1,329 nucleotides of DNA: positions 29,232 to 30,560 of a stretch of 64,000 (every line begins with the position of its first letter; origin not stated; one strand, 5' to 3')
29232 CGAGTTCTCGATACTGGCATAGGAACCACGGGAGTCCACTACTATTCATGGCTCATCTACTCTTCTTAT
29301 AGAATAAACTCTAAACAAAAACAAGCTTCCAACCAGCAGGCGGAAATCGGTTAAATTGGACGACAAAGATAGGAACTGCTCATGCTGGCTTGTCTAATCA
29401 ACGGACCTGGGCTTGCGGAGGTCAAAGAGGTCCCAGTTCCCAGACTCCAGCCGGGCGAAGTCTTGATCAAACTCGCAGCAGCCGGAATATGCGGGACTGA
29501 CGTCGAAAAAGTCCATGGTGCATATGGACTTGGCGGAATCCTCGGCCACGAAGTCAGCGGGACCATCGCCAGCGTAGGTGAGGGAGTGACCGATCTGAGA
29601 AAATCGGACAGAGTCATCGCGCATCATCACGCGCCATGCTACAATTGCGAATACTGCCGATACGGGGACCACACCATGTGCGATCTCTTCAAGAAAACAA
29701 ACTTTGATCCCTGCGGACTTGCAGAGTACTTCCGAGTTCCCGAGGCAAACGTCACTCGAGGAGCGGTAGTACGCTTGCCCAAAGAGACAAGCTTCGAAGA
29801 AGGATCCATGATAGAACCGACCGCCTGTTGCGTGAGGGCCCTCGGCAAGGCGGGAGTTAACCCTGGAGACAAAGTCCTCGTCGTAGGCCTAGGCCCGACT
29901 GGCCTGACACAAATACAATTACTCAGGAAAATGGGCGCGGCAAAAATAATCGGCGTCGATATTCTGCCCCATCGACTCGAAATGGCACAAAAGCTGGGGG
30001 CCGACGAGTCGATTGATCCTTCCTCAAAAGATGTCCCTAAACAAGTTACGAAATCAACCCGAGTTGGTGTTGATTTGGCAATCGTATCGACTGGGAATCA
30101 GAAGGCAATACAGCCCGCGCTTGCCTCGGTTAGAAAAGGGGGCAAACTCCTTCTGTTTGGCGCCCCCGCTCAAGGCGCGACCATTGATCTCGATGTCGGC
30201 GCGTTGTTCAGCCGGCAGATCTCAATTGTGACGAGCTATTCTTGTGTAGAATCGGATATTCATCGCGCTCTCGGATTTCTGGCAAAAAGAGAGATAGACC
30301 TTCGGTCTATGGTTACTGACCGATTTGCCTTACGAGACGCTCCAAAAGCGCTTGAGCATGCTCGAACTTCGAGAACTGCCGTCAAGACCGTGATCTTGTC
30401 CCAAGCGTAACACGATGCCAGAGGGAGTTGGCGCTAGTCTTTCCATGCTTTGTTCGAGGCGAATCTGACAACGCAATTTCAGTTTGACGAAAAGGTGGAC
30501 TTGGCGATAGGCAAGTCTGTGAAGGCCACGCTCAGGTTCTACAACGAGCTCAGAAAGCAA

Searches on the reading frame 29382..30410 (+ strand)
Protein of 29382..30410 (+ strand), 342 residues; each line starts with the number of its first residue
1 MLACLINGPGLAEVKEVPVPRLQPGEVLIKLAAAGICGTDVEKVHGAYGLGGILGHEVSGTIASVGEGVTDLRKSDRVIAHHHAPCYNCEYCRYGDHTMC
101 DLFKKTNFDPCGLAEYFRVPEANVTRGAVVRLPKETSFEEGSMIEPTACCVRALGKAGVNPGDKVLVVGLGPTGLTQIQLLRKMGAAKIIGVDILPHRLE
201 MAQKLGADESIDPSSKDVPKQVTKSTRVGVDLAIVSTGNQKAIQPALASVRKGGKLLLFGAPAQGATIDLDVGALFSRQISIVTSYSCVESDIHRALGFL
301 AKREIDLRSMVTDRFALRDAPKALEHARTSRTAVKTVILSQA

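Call 3: search_protein_families(library=pfam, proteins=[window:29382-30410:+], max_evalue=0.01)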
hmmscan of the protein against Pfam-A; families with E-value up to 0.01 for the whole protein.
window:29382-30410:+ (342 aa): 6 families
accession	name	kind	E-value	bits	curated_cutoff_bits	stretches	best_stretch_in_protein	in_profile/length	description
PF00107.32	ADH_zinc_N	-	2.5e-26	92.6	31.8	1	172-301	1-128/129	Zinc-binding dehydrogenase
PF08240.17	ADH_N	-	2.6e-23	82.7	23.5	1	23-125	1-100/104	Alcohol dehydrogenase GroES-like domain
PF16912.11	Glu_dehyd_C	-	5.5e-08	33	34.9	1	161-338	30-209/211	Glucose dehydrogenase C-terminus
PF13602.12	ADH_zinc_N_2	-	2.6e-06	28.8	27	1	205-338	1-134/134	Zinc-binding dehydrogenase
PF01728.25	FtsJ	-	0.0022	18.4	24.1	1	157-207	16-69/181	FtsJ-like methyltransferase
PF01262.27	AlaDh_PNT_C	-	0.0024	17.8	23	1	157-224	24-92/214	Alanine dehydrogenase/PNT, C-terminal domain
